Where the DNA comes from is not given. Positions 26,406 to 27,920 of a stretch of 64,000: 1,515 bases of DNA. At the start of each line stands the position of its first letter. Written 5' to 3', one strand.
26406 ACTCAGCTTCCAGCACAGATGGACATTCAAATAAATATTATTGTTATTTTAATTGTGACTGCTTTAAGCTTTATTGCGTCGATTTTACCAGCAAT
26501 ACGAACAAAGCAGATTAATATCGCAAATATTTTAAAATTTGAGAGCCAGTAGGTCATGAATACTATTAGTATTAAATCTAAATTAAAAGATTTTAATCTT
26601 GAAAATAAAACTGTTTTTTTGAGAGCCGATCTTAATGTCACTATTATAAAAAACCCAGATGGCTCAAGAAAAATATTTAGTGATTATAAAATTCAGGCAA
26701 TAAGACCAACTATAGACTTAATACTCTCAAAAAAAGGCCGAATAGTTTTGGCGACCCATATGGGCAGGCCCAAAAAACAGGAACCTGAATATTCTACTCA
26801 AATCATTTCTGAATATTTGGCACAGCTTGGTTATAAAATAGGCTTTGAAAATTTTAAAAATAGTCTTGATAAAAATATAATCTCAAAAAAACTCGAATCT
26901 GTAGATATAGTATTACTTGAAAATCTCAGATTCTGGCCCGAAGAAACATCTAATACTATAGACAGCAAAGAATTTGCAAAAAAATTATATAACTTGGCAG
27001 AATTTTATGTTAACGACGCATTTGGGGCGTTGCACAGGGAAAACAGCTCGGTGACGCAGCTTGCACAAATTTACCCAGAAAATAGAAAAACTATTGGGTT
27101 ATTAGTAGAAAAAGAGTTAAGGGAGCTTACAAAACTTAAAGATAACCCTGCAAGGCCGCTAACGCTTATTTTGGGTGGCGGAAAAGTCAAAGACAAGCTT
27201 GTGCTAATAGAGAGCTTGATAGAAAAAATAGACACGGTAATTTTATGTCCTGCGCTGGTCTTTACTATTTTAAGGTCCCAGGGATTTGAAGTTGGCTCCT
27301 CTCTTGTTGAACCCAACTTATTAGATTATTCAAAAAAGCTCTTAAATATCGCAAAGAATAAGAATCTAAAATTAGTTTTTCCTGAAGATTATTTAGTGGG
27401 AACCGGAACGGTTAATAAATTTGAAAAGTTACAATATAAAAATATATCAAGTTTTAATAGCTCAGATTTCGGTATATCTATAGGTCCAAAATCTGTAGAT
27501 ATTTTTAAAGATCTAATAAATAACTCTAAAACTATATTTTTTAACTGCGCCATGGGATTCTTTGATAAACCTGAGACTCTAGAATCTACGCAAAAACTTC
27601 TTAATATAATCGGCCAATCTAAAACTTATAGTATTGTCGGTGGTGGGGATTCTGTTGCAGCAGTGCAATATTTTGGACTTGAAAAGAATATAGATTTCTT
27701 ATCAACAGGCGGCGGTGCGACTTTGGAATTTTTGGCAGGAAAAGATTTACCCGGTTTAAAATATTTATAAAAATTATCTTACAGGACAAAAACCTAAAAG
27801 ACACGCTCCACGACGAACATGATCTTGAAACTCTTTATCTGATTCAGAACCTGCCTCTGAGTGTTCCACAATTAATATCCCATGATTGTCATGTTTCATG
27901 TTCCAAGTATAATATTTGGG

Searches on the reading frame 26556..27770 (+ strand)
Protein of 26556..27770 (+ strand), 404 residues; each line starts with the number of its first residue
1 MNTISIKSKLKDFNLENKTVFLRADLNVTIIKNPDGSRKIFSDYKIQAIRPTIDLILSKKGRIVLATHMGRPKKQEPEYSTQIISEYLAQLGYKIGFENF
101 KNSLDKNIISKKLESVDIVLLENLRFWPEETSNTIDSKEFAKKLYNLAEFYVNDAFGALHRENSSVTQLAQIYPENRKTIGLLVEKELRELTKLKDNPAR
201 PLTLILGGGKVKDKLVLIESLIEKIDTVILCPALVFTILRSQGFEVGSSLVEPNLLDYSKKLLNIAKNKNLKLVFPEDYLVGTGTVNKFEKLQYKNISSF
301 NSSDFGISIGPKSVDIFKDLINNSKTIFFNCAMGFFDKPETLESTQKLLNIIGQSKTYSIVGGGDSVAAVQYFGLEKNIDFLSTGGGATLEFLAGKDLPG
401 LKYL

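Call 70: search_protein_families(library=pfam, proteins=[window:26556-27770:+], max_evalue=0.00001)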
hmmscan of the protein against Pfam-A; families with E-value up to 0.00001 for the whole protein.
window:26556-27770:+ (404 aa): 1 family
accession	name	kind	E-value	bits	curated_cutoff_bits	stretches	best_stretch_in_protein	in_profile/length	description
PF00162.24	PGK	-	1e-104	351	27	1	10-396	1-379/379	Phosphoglycerate kinase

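Call 71: find_homologous_proteins(query=window:26556-27770:+, max_evalue=1e-30)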
Query window:26556-27770:+ (404 aa): 8000 proteins with E <= 1e-30 among 8000 candidates; the best 120 are listed.
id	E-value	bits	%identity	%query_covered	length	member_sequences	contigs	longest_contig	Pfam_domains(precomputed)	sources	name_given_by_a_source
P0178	2.4e-258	874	100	100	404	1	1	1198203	PF00162.25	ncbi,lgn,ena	-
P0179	4.5e-164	564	67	99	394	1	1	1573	PF00162.25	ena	-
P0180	1.1e-118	415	51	99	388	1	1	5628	PF00162.25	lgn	-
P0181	1.0e-111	392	51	98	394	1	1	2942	PF00162.25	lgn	-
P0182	1.0e-108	382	49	98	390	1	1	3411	PF00162.25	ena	-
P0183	4.5e-108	380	47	99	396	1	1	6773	PF00162.25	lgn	-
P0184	4.7e-108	380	47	99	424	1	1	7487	PF00162.25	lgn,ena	-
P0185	1.1e-106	375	48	99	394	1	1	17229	PF00162.25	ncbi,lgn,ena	-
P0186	4.5e-105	370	47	99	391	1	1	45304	PF00162.25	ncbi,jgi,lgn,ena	jgi:phosphoglycerate kinase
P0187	6.4e-105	369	47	100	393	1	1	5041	PF00162.25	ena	-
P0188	7.0e-105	369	46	99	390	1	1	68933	PF00162.25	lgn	-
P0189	1.9e-104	368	47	99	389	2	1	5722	PF00162.25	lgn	-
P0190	2.6e-104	367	48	99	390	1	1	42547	PF00162.25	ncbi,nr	ncbi:MAG: phosphoglycerate kinase [Candidatus Babeliales bacterium]|nr:phosphoglycerate kinase [Cand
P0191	2.7e-104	367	46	99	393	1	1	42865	PF00162.25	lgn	-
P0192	4.3e-104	367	50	99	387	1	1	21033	PF00162.25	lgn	-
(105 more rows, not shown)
